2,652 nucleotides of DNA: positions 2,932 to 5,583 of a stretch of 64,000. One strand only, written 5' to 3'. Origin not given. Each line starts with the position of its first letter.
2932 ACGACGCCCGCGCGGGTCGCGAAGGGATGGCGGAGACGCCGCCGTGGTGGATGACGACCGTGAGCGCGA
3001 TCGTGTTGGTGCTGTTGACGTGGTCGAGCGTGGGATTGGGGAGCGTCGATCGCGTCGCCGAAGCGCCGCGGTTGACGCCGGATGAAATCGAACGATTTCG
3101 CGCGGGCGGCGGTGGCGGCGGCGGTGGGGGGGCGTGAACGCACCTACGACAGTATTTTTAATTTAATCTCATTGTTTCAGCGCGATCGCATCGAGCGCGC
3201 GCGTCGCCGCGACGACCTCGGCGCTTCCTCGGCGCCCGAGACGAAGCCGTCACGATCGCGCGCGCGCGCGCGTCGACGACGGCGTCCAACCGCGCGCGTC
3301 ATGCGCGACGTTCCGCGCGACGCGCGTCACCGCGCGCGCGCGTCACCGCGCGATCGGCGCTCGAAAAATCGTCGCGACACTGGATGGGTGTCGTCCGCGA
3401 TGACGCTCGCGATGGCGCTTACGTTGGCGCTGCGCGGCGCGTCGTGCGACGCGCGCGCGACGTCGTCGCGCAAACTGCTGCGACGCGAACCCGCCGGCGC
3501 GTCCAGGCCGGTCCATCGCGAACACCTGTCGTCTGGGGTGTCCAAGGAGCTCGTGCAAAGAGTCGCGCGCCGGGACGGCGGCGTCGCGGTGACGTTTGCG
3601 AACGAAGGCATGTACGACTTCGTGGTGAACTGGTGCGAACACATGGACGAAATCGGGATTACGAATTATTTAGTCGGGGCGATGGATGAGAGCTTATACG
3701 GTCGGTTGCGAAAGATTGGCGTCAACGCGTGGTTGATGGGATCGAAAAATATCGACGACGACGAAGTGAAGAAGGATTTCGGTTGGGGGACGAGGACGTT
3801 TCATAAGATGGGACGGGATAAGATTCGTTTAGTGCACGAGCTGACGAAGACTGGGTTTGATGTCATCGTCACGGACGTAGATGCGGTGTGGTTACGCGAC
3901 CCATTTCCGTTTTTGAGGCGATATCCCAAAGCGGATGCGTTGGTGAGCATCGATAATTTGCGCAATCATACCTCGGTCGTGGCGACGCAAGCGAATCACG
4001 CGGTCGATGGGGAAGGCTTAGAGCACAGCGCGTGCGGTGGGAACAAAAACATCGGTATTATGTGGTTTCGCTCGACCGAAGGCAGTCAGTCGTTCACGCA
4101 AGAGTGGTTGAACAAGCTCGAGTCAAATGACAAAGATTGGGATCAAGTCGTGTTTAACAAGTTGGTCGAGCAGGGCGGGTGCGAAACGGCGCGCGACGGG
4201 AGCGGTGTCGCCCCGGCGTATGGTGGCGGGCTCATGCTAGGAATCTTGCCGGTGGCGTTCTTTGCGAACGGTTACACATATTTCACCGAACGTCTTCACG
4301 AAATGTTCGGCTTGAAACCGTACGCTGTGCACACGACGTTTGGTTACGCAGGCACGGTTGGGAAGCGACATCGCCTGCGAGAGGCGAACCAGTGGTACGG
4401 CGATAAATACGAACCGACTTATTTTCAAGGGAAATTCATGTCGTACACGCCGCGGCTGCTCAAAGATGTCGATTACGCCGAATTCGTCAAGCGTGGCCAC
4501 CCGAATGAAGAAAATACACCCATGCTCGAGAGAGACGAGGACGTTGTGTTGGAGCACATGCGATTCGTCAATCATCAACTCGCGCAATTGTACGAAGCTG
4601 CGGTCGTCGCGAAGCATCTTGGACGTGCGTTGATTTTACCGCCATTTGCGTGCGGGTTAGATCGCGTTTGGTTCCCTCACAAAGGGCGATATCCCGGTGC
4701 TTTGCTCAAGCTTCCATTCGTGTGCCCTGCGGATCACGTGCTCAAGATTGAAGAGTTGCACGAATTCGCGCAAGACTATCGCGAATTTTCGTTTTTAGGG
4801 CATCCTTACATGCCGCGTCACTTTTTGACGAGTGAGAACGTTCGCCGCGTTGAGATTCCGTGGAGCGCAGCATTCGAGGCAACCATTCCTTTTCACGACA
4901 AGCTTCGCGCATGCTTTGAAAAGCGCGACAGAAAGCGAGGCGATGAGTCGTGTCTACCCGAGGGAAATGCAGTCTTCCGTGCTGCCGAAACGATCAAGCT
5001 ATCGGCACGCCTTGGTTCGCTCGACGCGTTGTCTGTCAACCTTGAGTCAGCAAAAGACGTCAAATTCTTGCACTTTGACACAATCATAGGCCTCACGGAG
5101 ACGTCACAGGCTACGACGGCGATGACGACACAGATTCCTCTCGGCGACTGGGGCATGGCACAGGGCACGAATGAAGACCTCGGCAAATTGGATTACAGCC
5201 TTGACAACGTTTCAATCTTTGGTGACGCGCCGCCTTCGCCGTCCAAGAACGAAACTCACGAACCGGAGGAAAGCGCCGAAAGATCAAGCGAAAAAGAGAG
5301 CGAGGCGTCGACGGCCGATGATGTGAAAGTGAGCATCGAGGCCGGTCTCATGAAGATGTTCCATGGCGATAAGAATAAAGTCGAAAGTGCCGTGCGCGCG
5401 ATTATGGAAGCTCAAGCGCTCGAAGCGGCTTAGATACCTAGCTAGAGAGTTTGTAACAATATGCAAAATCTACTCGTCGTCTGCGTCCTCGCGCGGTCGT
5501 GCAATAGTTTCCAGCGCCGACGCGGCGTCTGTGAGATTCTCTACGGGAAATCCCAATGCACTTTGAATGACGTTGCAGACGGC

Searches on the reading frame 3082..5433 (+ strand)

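Call 47: search_protein_families(library=pfam, proteins=[window:3082-5433:+], max_evalue=0.00001)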
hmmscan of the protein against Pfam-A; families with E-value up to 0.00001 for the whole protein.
window:3082-5433:+ (783 aa): 1 family
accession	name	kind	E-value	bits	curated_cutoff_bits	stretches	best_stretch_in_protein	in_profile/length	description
PF03407.22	Nucleotid_trans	-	4.2e-55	187.4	22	1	193-432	3-208/208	Nucleotide-diphospho-sugar transferase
